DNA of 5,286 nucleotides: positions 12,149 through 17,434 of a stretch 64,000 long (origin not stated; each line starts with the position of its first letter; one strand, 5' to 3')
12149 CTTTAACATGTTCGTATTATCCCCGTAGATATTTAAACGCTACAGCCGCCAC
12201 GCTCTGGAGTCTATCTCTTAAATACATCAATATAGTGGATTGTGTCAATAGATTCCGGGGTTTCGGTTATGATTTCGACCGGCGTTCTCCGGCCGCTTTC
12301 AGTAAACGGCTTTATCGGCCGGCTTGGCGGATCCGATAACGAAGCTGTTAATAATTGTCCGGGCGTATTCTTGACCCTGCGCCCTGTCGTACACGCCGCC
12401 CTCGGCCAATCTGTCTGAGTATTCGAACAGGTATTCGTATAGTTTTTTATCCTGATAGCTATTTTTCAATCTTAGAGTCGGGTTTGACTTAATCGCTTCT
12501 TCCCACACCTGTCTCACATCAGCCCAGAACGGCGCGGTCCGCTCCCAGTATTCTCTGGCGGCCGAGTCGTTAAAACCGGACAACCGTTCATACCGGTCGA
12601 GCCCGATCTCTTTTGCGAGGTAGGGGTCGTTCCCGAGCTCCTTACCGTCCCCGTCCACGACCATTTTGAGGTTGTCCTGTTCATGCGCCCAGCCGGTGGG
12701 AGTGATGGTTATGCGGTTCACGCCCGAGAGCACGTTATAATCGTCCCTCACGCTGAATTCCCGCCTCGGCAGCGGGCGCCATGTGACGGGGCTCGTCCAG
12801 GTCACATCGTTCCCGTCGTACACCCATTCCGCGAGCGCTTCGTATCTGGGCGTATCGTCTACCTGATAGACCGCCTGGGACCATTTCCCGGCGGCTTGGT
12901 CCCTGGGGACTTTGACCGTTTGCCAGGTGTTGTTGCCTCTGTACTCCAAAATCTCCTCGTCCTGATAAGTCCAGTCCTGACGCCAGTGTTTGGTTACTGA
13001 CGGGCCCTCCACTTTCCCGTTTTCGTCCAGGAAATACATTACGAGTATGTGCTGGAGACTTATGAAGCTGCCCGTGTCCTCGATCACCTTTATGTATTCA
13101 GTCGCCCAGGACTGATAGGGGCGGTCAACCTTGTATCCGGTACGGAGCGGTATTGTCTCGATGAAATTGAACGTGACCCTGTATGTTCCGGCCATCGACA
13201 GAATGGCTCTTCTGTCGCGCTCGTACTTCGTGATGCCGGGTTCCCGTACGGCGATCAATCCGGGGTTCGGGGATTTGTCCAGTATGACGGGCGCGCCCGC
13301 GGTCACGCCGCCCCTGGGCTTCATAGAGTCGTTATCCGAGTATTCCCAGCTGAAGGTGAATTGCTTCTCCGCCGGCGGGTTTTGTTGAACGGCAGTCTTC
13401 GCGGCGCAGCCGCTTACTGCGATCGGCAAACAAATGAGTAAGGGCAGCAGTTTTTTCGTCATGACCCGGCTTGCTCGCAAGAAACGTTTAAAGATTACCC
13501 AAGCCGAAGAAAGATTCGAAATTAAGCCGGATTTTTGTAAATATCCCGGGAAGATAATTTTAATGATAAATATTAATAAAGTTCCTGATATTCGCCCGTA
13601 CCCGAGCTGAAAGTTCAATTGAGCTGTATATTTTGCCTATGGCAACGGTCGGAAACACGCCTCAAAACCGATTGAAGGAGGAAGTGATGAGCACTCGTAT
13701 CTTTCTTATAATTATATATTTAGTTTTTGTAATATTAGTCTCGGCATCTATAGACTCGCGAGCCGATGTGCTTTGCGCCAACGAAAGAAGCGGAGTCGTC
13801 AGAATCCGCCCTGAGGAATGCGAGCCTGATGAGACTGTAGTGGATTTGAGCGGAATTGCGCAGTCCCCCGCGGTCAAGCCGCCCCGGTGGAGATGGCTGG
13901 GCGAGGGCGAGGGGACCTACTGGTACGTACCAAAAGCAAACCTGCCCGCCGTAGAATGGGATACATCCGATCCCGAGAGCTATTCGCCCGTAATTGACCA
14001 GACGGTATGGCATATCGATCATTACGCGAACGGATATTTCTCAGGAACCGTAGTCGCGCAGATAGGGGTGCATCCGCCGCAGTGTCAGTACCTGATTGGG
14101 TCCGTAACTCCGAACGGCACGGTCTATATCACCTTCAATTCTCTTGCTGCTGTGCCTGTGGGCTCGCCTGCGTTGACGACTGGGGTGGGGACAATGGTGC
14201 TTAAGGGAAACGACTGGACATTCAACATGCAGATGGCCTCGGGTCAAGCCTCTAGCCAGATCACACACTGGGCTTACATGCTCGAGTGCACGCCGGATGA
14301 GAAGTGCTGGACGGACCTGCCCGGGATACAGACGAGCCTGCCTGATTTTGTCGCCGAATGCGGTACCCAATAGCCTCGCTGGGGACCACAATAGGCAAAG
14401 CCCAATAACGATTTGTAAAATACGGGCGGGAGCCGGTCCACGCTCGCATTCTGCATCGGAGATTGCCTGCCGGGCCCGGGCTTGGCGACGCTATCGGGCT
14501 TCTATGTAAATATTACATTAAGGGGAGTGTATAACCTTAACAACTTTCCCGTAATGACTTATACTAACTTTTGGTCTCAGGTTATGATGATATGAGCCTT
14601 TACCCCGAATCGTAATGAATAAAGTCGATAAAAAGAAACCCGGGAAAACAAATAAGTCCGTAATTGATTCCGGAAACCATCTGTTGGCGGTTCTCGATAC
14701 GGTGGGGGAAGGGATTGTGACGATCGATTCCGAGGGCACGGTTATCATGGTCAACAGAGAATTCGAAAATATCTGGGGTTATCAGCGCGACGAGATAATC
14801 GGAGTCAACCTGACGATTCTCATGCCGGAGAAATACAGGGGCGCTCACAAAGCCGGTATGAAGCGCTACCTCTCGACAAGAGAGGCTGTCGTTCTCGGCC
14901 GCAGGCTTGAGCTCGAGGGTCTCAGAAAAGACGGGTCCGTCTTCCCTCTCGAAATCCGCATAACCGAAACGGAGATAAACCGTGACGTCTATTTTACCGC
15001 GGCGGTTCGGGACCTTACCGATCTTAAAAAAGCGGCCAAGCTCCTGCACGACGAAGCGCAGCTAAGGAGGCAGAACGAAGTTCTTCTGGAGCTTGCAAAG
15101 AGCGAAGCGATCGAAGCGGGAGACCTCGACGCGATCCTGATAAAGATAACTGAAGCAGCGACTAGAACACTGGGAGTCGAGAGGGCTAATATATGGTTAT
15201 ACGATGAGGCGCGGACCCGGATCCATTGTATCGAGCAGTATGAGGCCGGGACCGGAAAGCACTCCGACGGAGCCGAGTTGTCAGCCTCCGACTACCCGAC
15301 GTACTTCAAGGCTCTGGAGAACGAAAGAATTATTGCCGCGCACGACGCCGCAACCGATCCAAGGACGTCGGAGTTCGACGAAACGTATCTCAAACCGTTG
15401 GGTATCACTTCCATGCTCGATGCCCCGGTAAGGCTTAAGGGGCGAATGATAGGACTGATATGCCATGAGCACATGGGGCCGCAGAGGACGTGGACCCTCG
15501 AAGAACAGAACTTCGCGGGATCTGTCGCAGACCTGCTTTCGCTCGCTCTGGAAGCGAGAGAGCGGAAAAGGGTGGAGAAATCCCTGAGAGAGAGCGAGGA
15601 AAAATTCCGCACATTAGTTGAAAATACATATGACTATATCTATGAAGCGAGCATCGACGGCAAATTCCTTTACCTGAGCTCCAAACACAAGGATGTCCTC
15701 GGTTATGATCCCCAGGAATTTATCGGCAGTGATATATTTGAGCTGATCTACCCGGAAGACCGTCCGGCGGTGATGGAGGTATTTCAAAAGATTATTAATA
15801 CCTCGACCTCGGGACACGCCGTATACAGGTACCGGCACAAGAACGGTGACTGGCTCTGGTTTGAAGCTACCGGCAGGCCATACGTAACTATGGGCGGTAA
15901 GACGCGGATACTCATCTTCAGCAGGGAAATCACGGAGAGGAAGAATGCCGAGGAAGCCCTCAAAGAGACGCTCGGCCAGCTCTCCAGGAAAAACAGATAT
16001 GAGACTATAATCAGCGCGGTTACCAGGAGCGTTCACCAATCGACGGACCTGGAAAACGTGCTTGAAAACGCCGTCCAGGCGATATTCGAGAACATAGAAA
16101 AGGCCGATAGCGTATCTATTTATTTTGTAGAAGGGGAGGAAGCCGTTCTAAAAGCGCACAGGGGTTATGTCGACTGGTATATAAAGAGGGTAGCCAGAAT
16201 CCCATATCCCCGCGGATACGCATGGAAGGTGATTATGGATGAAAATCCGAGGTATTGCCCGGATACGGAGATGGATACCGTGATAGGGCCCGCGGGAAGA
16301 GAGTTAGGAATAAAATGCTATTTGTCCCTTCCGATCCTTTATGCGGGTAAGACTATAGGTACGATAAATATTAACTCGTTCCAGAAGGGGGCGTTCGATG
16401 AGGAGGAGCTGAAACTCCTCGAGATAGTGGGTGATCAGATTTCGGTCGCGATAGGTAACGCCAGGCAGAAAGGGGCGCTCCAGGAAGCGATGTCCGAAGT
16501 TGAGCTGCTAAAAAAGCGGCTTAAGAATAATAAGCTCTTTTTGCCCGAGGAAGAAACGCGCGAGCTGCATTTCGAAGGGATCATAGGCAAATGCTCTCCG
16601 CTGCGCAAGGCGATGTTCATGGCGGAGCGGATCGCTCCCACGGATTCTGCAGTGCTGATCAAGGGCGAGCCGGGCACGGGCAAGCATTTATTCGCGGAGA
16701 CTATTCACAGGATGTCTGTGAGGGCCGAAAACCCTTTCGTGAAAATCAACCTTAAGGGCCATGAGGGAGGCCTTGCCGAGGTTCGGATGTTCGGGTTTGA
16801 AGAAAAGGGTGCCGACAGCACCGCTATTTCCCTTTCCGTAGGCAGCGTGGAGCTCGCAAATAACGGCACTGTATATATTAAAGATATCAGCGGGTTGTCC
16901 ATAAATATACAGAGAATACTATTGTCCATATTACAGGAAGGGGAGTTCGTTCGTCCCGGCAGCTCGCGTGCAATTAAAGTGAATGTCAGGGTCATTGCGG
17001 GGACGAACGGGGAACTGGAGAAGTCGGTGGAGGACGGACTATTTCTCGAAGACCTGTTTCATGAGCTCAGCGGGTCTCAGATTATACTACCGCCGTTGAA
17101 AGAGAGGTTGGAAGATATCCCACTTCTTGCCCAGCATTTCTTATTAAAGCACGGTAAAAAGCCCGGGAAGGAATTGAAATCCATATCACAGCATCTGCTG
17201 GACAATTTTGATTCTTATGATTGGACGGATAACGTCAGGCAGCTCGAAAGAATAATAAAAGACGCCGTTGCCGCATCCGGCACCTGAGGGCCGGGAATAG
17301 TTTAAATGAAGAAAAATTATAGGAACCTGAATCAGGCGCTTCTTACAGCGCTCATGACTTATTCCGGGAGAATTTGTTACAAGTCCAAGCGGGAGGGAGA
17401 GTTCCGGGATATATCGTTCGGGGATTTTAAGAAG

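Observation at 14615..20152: Two-gene module in which all three nucleotide-handling domain types carry non-canonical catalytic motifs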

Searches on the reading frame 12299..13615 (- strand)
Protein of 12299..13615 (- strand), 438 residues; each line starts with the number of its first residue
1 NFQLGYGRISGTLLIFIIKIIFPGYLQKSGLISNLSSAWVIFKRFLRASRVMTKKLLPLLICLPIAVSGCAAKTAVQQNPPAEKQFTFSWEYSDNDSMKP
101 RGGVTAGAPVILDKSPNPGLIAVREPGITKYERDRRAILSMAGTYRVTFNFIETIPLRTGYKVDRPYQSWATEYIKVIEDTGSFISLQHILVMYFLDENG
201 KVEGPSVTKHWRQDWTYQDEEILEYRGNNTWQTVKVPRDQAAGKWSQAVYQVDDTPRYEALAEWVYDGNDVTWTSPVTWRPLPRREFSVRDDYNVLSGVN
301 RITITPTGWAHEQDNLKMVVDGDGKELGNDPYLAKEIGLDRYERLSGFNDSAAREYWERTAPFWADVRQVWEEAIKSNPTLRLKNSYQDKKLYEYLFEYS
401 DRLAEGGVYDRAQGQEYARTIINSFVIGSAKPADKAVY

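Call 72: search_protein_families(library=padloc, proteins=[window:12299-13615:-], max_evalue=0.001)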
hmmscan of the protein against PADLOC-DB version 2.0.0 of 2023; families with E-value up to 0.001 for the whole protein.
window:12299-13615:- (438 aa): 0 families

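Call 73: search_protein_families(library=pfam, proteins=[window:12299-13615:-], max_evalue=0.001)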
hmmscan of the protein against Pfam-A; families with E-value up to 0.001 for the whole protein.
window:12299-13615:- (438 aa): 1 family
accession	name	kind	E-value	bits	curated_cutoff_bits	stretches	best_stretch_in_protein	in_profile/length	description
PF20311.3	DUF6607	-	6.7e-75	252.5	27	1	127-427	11-295/296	Family of unknown function (DUF6607)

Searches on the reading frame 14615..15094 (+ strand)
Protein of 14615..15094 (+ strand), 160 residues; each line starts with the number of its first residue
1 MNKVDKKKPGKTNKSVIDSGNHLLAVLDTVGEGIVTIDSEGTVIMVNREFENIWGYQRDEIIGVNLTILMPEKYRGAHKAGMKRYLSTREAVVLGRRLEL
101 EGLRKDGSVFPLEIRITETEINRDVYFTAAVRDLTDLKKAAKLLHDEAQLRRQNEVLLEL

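Call 65: search_solved_structures(query=window:14615-15094:+, max_evalue=0.00001, show_alignments=3)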
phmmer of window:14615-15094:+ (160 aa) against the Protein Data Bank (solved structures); distinct sequences matched with E-value up to 0.00001: 26.
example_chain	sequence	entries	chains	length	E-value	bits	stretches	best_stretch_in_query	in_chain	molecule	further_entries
1d06_A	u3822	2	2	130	6.5e-23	84.5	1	20-135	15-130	nitrogen fixation regulatory protein fixL | FIXL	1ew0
1y28_A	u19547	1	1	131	6.1e-20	74.9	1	21-140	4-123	Sensor protein fixL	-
1dp6_A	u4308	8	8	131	7.6e-20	74.6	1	21-140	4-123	FIXL PROTEIN | SENSOR PROTEIN FIXL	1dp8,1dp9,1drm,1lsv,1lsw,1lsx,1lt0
8js5_A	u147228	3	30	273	2.1e-19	73.2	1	20-142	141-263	Sensor protein FixL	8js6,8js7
2cmn_A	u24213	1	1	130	5.5e-19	71.8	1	21-140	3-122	SENSOR PROTEIN FIXL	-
1xj4_A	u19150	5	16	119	2.5e-17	66.4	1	29-140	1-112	Sensor protein fixL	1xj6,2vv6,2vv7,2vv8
1xj2_A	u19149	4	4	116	8.3e-17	64.7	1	33-140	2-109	Sensor protein fixL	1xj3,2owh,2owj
9bgv_A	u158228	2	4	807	9.4e-14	54.8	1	32-135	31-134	Oxygen sensor protein DosP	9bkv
9clo_A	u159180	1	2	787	1.1e-13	54.6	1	33-135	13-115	Oxygen sensor protein DosP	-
9cdr_A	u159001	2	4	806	1.2e-13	54.4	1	32-135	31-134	Oxygen sensor protein DosP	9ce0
9cmf_A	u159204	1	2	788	1.4e-13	54.2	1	33-135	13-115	Oxygen sensor protein DosP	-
1v9y_A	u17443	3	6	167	6.5e-12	48.8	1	31-135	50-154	Heme pas sensor protein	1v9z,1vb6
1s66_L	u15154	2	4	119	6.6e-12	48.8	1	32-134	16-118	Hypothetical protein yddU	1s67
2pr5_A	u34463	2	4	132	4.3e-10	42.9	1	26-147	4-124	Blue-light photoreceptor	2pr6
2mwg_A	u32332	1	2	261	1.7e-09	41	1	26-147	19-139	Blue-light photoreceptor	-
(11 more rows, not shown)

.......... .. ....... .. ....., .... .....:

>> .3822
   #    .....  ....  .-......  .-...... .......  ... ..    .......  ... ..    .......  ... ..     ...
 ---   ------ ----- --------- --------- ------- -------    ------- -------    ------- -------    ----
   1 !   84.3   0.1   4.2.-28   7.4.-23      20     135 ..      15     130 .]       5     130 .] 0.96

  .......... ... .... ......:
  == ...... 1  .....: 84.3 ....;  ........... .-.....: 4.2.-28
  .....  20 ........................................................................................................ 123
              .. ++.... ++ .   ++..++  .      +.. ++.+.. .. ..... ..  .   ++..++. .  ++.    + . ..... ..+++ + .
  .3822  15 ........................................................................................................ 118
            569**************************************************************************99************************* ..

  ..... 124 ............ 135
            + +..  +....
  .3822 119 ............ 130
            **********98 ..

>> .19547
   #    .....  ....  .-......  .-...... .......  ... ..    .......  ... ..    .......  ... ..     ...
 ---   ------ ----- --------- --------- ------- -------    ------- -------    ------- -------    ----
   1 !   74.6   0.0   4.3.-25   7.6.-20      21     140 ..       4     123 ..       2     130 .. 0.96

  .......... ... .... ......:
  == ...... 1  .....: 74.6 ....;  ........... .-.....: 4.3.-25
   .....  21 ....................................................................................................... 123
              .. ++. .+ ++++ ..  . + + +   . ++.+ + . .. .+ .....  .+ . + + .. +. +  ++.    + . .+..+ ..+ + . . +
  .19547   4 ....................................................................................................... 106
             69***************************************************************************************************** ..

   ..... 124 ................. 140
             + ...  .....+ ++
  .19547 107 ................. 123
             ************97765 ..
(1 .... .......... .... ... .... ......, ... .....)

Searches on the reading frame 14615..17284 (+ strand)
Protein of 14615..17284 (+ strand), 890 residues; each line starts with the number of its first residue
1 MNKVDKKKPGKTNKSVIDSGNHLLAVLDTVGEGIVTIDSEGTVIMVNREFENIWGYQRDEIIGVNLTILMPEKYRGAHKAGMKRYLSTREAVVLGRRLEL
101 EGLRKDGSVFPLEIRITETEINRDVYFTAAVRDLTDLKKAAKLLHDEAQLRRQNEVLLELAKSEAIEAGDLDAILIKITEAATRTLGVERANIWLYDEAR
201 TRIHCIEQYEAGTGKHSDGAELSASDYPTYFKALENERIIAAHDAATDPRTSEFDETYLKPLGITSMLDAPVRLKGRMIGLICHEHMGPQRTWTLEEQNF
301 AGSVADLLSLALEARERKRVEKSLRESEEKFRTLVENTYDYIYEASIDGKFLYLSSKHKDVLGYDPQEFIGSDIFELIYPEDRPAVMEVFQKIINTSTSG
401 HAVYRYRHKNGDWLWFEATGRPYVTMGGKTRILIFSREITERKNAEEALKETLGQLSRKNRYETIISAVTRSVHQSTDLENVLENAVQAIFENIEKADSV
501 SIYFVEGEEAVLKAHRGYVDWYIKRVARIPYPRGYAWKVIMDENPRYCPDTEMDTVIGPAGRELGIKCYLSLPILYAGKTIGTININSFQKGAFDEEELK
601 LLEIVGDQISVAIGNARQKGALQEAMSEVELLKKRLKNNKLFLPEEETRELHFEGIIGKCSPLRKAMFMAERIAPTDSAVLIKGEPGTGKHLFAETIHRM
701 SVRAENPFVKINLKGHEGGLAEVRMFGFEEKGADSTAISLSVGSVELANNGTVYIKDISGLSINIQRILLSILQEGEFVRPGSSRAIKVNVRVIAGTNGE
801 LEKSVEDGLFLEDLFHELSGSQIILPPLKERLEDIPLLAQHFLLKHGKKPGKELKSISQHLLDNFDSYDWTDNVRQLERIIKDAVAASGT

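Call 3: search_protein_families(library=pfam, proteins=[window:14615-17284:+], max_evalue=0.01)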
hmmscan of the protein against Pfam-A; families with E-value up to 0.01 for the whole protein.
window:14615-17284:+ (890 aa): 13 families
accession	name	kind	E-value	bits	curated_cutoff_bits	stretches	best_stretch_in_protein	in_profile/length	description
PF00158.32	Sigma54_activat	-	2.5e-41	141.6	20.2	1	656-823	1-167/168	Sigma-54 interaction domain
PF01590.32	GAF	-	1.3e-30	107.1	22.4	2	170-312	1-133/133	GAF domain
PF13185.12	GAF_2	-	1.5e-26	93.6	28.6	2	477-613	2-135/136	GAF domain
PF13426.13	PAS_9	-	1.4e-24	86.8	27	2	32-136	2-103/103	PAS domain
PF08447.18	PAS_3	-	5.1e-24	84.8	25.6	1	352-430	2-83/89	PAS fold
PF00989.32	PAS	-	1.2e-22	80.5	22.6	2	22-119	2-96/113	PAS fold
PF08448.16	PAS_4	-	2.1e-18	67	23.1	2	336-443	2-109/110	PAS fold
PF14532.12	Sigma54_activ_2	-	3e-16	60.4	25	1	671-828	15-138/138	Sigma-54 interaction domain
PF25601.1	AAA_lid_14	-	6.5e-15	55.2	27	1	829-887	1-59/87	AAA+ ATPase lid domain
PF13492.12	GAF_3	-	7.8e-13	49.4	27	2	480-614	3-128/129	GAF domain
PF13188.13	PAS_8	-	9.8e-11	41.6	21.8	1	23-74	3-55/65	PAS domain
PF14598.12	PAS_11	-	1.4e-09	38.3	25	1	340-427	3-90/109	PAS domain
PF07728.20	AAA_5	-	0.0014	19.1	22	1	680-799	2-123/139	AAA domain (dynein-related subfamily)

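Call 4: search_protein_families(library=ncbifam, proteins=[window:14615-17284:+], max_evalue=0.01)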
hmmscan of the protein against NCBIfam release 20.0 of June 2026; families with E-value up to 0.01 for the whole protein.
window:14615-17284:+ (890 aa): 48 families (the best 25 are shown)
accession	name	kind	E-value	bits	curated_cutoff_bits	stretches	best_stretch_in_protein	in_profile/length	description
TIGR01817.1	nifA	equivalog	1.1e-79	268.6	528.85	1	466-883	7-423/534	nif-specific transcriptional activator NifA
NF041552.1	TF_PrdR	equivalog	2.5e-67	227.5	795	2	625-885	247-497/577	sigma-54 dependent transcriptional regulator PrdR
NF003451.0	PRK05022.1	equivalog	1.2e-61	209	476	1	554-885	100-420/512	nitric oxide reductase transcriptional regulator NorR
NF011958.0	PRK15429.1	equivalog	8.2e-60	203.2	830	1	568-885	299-609/692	formate hydrogenlyase transcriptional activator FlhA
TIGR01818.1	ntrC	equivalog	1.4e-56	192.2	558.6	1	646-882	126-361/463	nitrogen regulation protein NR(I)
TIGR02915.1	PEP_resp_reg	equivalog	7.9e-56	189.7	502.6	1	650-886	135-370/445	PEP-CTERM-box response regulator transcription factor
NF008469.0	PRK11361.1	equivalog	7.9e-53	179.8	714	1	667-887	156-375/461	acetoacetate metabolism transcriptional regulator AtoC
TIGR00229.1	sensory_box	domain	1.2e-52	177.3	22.9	2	325-449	1-126/126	PAS domain S-box protein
NF049963.1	RespRegFlgRCampy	domain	3.9e-52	177.6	750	1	621-886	104-365/429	fla regulon two-component system response regulator FlgR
NF008176.1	PRK10923.1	equivalog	5.2e-50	170.4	620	1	654-882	138-365/469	nitrogen regulation protein NR(I)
NF050807.1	TransRegFlbDCaul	equivalog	1.7e-49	168.9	750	1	663-886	127-349/454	sigma-54-dependent transcriptional regulator FlbD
NF041906.1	V4R_TF_MobR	exception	4.9e-49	167.2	999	1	652-885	230-462/544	phenol degradation transcriptional regulator MobR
NF038308.1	RNA_repair_RtcR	equivalog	1.1e-48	166.4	650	1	626-884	152-418/530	RNA repair transcriptional activator RtcR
NF051870.1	NAssimRespRegNtrX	equivalog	3.7e-48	164.5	600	1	648-883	133-363/452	nitrogen assimilation response regulator NtrX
NF041946.1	LuxO_transreg_Vib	equivalog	6.1e-47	160.5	800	1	632-885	112-363/463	quorum-sensing sigma-54 dependent transcriptional regulator LuxO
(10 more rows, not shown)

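Call 72: search_protein_families(library=padloc, proteins=[window:14615-17284:+], max_evalue=0.001)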
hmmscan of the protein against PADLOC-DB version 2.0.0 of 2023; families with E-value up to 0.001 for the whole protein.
window:14615-17284:+ (890 aa): 3 families
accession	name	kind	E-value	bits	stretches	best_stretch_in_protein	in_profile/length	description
PDLC01995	RtcR_PspF2--CARF_AAA_HTH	-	1.8e-59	200.2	1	642-885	155-398/481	-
PDLC01993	RtcR--CARF_AAA_HTH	-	3e-27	93.3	1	654-878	180-412/523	-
PDLC01994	RtcR_PspF1--CARF_AAA_HTH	-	3.5e-26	90.3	1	614-887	125-387/468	-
